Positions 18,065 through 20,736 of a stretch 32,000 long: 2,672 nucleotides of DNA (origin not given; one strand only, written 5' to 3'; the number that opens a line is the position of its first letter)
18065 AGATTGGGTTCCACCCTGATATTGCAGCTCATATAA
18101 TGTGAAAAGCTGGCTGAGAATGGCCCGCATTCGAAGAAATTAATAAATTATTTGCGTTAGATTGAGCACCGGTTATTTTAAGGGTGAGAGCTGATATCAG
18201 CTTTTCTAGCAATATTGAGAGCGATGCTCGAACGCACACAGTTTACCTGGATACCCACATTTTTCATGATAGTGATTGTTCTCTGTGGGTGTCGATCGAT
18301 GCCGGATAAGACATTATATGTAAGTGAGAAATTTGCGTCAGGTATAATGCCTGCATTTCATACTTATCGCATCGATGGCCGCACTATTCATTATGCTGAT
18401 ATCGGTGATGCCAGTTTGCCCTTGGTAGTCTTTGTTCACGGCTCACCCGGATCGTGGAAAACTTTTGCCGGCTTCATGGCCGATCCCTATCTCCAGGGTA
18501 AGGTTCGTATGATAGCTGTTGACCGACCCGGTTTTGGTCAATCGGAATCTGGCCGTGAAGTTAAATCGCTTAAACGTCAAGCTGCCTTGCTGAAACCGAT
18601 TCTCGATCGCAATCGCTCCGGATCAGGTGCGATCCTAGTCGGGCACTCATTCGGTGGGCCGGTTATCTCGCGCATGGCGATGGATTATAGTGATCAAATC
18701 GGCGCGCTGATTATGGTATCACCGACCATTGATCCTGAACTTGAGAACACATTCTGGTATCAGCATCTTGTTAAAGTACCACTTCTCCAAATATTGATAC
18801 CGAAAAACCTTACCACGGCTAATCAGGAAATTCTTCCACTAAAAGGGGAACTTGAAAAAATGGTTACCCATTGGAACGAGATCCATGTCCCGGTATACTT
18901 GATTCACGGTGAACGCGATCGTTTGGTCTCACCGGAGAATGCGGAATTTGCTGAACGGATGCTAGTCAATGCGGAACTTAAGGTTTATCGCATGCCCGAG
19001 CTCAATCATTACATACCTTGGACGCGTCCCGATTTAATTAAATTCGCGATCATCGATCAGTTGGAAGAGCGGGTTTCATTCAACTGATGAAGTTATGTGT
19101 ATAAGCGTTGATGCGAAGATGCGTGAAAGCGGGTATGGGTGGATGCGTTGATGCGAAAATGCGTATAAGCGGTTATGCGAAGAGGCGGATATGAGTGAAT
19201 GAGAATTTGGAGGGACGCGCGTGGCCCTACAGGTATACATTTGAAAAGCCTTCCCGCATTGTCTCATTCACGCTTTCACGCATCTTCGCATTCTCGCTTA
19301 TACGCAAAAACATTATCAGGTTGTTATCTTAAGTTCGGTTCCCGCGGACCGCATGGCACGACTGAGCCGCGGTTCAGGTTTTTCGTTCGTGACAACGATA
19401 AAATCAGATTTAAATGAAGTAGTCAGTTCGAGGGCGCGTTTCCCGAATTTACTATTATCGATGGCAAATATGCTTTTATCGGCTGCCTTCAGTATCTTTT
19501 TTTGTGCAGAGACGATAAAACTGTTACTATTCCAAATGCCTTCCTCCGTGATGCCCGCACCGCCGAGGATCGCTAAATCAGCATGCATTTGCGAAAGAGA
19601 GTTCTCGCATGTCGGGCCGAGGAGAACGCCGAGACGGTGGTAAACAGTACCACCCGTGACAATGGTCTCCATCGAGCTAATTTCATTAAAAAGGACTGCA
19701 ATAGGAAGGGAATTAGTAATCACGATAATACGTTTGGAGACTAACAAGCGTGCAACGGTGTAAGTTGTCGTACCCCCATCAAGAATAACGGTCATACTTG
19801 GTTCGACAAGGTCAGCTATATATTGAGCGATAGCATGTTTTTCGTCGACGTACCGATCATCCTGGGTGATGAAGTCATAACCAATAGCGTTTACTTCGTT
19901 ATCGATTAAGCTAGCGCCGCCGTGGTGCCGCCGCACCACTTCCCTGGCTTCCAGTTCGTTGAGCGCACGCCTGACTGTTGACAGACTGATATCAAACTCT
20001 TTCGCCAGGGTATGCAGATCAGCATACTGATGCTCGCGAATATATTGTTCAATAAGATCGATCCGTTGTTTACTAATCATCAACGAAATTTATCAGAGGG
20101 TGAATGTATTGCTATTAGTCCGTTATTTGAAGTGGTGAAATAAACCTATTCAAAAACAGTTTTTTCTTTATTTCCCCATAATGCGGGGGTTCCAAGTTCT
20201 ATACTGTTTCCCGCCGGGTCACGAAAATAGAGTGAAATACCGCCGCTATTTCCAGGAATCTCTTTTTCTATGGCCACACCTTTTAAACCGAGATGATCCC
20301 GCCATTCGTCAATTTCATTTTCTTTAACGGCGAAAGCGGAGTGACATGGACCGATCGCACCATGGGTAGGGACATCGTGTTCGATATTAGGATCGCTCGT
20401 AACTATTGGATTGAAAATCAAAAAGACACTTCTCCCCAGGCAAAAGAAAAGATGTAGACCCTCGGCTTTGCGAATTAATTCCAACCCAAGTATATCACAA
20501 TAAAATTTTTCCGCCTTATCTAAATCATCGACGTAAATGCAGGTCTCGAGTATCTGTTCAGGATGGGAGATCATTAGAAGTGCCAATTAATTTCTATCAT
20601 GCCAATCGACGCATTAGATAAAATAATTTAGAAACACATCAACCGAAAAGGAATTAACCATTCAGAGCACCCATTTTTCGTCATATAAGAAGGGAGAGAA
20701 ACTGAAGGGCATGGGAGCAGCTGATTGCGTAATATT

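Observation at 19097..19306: Convergent-gene spacer made of complementary GCG-word arrays, with a perfect 21-bp inverted repeat 139 nt apart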

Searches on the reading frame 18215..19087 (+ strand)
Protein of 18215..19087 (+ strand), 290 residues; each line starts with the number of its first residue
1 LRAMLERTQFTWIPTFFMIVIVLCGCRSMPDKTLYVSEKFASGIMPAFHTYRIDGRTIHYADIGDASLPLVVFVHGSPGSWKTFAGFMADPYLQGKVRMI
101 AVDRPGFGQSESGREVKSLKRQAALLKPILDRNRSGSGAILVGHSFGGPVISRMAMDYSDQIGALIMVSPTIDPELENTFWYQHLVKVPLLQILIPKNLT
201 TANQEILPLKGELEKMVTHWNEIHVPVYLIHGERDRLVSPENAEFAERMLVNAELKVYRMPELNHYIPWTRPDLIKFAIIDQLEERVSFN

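Call 11: search_protein_families(library=pfam, proteins=[window:18215-19087:+])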
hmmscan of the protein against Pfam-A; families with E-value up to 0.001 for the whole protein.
window:18215-19087:+ (290 aa): 5 families
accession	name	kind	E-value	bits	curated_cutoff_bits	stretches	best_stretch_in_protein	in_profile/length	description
PF00561.26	Abhydrolase_1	-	5.2e-19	69.3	25.8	1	69-187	1-118/245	alpha/beta hydrolase fold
PF12697.13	Abhydrolase_6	-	4.3e-17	63.9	26.3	1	71-273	1-212/217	Alpha/beta hydrolase family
PF12146.15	Hydrolase_4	-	1e-16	61.4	27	2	70-187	6-128/239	Serine aminopeptidase, S33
PF06342.18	DUF1057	-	6.7e-07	29.1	21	1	69-172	36-138/297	Alpha/beta hydrolase of unknown function (DUF1057)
PF10230.15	LIDHydrolase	-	0.0007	19.8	27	0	69-173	3-121/262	Lipid-droplet associated hydrolase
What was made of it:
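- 18299..19087 (+): alpha/beta hydrolase gene. Its stop lies 6 nt before the left array. Pfam Abhydrolase_1/6 (call 11).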

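Call 13: find_encoding_contigs(protein=window:18215-19087:+, flank=10000, max_places=10)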
Protein window:18215-19087:+ (290 aa): no gene with exactly this product is on record in the collection.

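Call 17: find_homologous_proteins(query=window:18299-19087:+, max_evalue=1e-30)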
Query window:18299-19087:+ (262 aa): 1983 proteins with E <= 1e-30 among 2494 candidates; the best 120 are listed.
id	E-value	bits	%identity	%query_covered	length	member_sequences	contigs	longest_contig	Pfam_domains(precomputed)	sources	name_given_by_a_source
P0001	1.0e-173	594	100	100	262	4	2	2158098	PF12697.14,PF06342.19,PF00561.27,PF12146.16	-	-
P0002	1.8e-160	551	92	100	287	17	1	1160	PF12697.14,PF06342.19,PF00561.27,PF12146.16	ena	-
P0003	1.9e-156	537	89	100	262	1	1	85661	PF12697.14,PF06342.19,PF00561.27,PF12146.16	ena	-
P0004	5.7e-142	490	83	98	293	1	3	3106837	PF12697.14,PF06342.19,PF00561.27,PF12146.16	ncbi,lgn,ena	-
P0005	1.5e-89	318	55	97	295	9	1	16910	PF12697.14,PF00561.27,PF06821.20,PF12146.16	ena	-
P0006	9.5e-86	306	57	92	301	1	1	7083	PF12697.14,PF00561.27,PF12146.16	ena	-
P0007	1.8e-82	295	54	95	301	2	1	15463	PF12697.14,PF00561.27,PF12146.16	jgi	-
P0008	7.4e-82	293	54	93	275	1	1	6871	PF12697.14,PF00561.27,PF06821.20,PF12146.16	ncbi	-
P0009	3.1e-81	291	52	98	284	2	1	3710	PF12697.14,PF00561.27,PF06821.20,PF12146.16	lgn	-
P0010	6.8e-81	290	55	93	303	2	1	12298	PF12697.14,PF00561.27,PF06821.20,PF12146.16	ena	-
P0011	1.2e-80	289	55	87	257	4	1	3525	PF12697.14,PF00561.27,PF12146.16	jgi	jgi:pimeloyl-ACP methyl ester carboxylesterase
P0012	2.9e-80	288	53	98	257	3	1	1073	PF12697.14,PF00561.27,PF12146.16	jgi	jgi:pimeloyl-ACP methyl ester carboxylesterase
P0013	4.3e-80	287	51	98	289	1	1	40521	PF12697.14,PF00561.27,PF06821.20,PF12146.16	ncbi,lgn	-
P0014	6.4e-80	287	52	94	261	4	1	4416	PF12697.14,PF00561.27,PF12146.16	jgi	jgi:pimeloyl-ACP methyl ester carboxylesterase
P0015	9.6e-80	286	54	95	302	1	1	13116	PF12697.14,PF03096.21,PF00561.27,PF06821.20,PF12146.16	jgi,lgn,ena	-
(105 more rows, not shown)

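Call 18: find_encoding_contigs(protein=P0004, flank=10000, max_places=4)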
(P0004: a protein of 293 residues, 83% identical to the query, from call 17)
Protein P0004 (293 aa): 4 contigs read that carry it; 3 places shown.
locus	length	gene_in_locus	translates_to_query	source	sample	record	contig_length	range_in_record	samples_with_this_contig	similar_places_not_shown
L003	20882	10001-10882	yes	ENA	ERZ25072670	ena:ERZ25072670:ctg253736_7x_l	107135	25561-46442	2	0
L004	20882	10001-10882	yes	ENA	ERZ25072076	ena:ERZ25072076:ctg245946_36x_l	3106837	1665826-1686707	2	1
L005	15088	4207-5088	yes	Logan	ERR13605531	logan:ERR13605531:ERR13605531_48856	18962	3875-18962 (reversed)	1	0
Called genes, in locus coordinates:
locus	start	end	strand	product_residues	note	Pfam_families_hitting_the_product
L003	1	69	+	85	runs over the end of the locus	-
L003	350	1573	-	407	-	PF00155:Aminotran_1_2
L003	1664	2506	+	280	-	PF02569:Pantoate_ligase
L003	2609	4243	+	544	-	PF00890:FAD_binding_2, PF01266:DAO, PF03486:HI0933_like (faint), PF07992:Pyr_redox_2 (faint), PF02910:Succ_DH_flav_C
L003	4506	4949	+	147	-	PF13518:HTH_28, PF13551:HTH_29, PF13565:HTH_32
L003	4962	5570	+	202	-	PF00665:rve (weak), PF13683:rve_3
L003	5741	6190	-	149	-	PF02566:OsmC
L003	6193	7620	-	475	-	PF01566:Nramp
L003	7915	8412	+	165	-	-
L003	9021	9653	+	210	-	PF04542:Sigma70_r2, PF04539:Sigma70_r3 (weak)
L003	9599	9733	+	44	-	PF04545:Sigma70_r4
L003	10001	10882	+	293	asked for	PF06342:DUF1057 (weak), PF12146:Hydrolase_4, PF00561:Abhydrolase_1, PF12697:Abhydrolase_6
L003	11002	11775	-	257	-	PF00392:GntR, PF08220:HTH_DeoR, PF00455:DeoRC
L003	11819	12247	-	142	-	PF00903:Glyoxalase, PF22677:Ble-like_N (weak)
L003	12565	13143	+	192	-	PF00574:CLP_protease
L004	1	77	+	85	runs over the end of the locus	-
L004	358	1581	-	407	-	PF00155:Aminotran_1_2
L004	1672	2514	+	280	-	PF02569:Pantoate_ligase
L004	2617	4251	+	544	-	PF00890:FAD_binding_2, PF01266:DAO, PF03486:HI0933_like (faint), PF07992:Pyr_redox_2 (faint), PF02910:Succ_DH_flav_C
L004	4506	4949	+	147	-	PF13518:HTH_28, PF13551:HTH_29, PF13565:HTH_32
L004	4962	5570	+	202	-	PF00665:rve (weak), PF13683:rve_3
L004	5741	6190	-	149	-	PF02566:OsmC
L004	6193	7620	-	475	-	PF01566:Nramp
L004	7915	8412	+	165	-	-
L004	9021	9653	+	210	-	PF04542:Sigma70_r2, PF04539:Sigma70_r3 (weak)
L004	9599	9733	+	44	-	PF04545:Sigma70_r4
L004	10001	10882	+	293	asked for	PF06342:DUF1057 (weak), PF12146:Hydrolase_4, PF00561:Abhydrolase_1, PF12697:Abhydrolase_6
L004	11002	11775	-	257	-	PF00392:GntR, PF08220:HTH_DeoR, PF00455:DeoRC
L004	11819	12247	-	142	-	PF00903:Glyoxalase, PF22677:Ble-like_N (weak)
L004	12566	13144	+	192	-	PF00574:CLP_protease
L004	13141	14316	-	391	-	-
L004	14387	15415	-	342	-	PF07833:Cu_amine_oxidN1 (faint), PF01520:Amidase_3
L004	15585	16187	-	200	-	PF05198:IF3_N, PF00707:IF3_C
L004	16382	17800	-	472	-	PF02397:Bac_transf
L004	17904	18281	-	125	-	PF01521:Fe-S_biosyn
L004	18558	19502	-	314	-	PF04166:PdxA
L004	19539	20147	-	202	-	-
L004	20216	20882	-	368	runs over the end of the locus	PF01761:DHQ_synthase, PF24621:DHQS_C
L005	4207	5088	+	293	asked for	PF06342:DUF1057 (weak), PF12146:Hydrolase_4, PF00561:Abhydrolase_1, PF12697:Abhydrolase_6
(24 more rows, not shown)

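Call 19: find_encoding_contigs(protein=P0003, flank=10000, max_places=4)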
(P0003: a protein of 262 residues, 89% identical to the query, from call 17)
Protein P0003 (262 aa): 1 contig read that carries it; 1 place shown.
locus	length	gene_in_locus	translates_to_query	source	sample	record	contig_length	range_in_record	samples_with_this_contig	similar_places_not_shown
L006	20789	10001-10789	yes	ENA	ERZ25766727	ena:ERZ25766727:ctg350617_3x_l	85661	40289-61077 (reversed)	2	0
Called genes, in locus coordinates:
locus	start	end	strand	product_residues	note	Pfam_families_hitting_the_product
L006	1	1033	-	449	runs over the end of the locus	PF00202:Aminotran_3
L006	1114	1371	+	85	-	-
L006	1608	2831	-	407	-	PF00155:Aminotran_1_2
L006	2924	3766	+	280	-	PF02569:Pantoate_ligase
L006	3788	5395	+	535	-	PF00890:FAD_binding_2, PF01266:DAO (weak), PF03486:HI0933_like (faint), PF07992:Pyr_redox_2 (faint), PF02910:Succ_DH_flav_C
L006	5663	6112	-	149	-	PF02566:OsmC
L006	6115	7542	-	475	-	PF01566:Nramp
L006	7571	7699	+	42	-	-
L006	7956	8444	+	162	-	-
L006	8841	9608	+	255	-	PF04542:Sigma70_r2, PF04297:UPF0122 (faint), PF04539:Sigma70_r3 (weak), PF08281:Sigma70_r4_2, PF04545:Sigma70_r4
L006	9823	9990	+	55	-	-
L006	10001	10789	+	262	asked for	PF06342:DUF1057 (weak), PF00561:Abhydrolase_1, PF12146:Hydrolase_4, PF12697:Abhydrolase_6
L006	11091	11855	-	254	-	PF00392:GntR, PF08220:HTH_DeoR, PF00455:DeoRC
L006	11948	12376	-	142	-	PF00903:Glyoxalase, PF22677:Ble-like_N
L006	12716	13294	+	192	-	PF00574:CLP_protease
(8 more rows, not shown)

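Call 25: list_cluster_members(proteins=[P0004, P0001, P0003])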
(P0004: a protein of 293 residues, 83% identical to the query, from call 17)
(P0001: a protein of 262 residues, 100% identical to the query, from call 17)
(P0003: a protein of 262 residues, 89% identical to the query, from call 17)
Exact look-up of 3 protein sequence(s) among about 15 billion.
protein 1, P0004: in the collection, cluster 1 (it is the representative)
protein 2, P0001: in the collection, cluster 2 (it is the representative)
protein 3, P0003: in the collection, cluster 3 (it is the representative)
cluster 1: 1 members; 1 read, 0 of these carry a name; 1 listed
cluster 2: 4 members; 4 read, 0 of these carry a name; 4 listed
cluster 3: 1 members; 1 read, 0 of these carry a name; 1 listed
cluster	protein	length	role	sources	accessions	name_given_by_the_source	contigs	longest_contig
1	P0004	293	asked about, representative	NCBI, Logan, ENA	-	-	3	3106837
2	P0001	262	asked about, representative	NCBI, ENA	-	-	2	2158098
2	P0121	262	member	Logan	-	-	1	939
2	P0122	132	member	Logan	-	-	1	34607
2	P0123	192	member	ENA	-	-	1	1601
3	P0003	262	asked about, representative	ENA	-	-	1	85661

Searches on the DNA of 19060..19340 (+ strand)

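Call 78: search_dna_similar(query=window:19060-19340:+, collection=plasmids, mode=distant, max_evalue=0.001, max_rows=10)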
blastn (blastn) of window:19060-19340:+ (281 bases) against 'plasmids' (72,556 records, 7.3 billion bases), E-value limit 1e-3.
No match.
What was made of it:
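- Tried and rejected: No match (call 78).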

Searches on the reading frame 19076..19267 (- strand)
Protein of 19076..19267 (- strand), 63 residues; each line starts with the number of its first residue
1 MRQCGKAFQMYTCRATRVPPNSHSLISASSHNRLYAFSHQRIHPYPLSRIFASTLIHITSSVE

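Call 87: search_protein_families(library=pfam, proteins=[window:19076-19267:-], max_evalue=0.1)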
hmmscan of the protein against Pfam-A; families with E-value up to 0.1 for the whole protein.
window:19076-19267:- (63 aa): 0 families

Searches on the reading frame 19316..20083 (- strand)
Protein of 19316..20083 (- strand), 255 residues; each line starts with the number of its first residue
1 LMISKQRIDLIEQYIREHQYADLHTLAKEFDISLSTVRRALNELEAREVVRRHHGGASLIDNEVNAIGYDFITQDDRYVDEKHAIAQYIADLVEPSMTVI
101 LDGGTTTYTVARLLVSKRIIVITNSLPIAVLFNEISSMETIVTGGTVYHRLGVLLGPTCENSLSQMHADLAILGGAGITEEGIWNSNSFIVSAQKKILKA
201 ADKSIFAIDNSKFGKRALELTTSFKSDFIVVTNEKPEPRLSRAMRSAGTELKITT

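Call 11: search_protein_families(library=pfam, proteins=[window:19316-20083:-])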
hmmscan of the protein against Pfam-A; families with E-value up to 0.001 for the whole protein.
window:19316-20083:- (255 aa): 9 families
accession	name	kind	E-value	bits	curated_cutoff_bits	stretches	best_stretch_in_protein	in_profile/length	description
PF00455.28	DeoRC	-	2.2e-37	128.9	31.8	1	79-232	3-158/160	DeoR C terminal sensor domain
PF08220.18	HTH_DeoR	-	7.6e-15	54.8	21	1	7-62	1-56/57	DeoR-like helix-turn-helix domain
PF00392.27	GntR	-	1e-07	32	27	1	22-58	26-62/64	Bacterial regulatory proteins, gntR family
PF25213.1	HVO_A0261_N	-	1.4e-05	25.4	35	1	4-56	10-60/86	HVO_A0261 N-terminal domain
PF08279.18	HTH_11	-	0.00035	20.8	25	0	8-46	3-41/55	HTH domain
PF25212.1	HVO_A0114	-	0.00057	20.1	27.6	0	3-57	20-73/84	HVO_A0114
PF01047.28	MarR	-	0.0006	20.1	24.6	0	15-53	12-50/59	MarR family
PF13412.12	HTH_24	-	0.00086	19.3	21.9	0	25-51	22-48/48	Winged helix-turn-helix DNA-binding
PF09012.17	FeoC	-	0.00092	19.7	21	0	11-51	5-45/69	FeoC like transcriptional regulator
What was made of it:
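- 19316..20080 (-): DeoR-family regulator gene. Its stop lies 7 nt from the right array. Pfam HTH_DeoR and DeoRC (call 11).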

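Call 15: find_encoding_contigs(protein=window:19316-20080:-, flank=10000, max_places=10)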
Protein window:19316-20080:- (254 aa): 4 contigs read that carry it; 2 places shown.
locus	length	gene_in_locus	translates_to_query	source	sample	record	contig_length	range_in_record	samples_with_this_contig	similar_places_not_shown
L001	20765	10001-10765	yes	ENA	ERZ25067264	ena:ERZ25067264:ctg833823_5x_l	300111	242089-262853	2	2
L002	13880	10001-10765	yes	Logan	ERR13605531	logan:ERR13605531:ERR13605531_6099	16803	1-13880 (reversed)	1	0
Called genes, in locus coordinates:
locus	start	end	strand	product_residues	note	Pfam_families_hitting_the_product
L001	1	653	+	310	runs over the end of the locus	PF02881:SRP54_N (weak), PF00448:SRP54, PF13401:AAA_22 (weak), PF01656:CbiA (weak)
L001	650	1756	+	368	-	PF01761:DHQ_synthase, PF24621:DHQS_C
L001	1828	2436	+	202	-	-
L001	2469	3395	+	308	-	PF04166:PdxA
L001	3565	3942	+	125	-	PF01521:Fe-S_biosyn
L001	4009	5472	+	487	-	PF02397:Bac_transf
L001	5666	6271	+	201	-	PF05198:IF3_N, PF00707:IF3_C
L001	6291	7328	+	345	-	PF07833:Cu_amine_oxidN1 (faint), PF01520:Amidase_3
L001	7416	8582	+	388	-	-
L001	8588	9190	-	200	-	PF00574:CLP_protease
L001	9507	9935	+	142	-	PF00903:Glyoxalase, PF22677:Ble-like_N (weak)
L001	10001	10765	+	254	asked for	PF00392:GntR, PF08220:HTH_DeoR, PF25213:HVO_A0261_N (faint), PF00455:DeoRC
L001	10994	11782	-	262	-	PF06342:DUF1057 (weak), PF00561:Abhydrolase_1, PF12146:Hydrolase_4, PF12697:Abhydrolase_6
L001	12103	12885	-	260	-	PF04542:Sigma70_r2, PF04539:Sigma70_r3 (weak), PF04297:UPF0122 (weak), PF04545:Sigma70_r4, PF08281:Sigma70_r4_2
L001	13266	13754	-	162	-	-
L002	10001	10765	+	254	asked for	PF00392:GntR, PF08220:HTH_DeoR, PF25213:HVO_A0261_N (faint), PF00455:DeoRC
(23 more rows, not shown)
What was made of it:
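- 19316..20080 (-): The exact product is found on the source contig (call 15).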

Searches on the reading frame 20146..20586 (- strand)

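Call 11: search_protein_families(library=pfam, proteins=[window:20146-20586:-])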
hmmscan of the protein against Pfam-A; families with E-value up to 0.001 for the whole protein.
window:20146-20586:- (146 aa): 2 families
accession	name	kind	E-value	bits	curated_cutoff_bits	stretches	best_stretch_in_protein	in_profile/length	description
PF00903.31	Glyoxalase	-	3.3e-15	57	20.6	1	12-131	2-121/121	Glyoxalase/Bleomycin resistance protein/Dioxygenase superfamily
PF22677.2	Ble-like_N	-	7.4e-07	29.3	24.5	1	11-39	1-29/41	Bleomycin resistance protein-like N-terminal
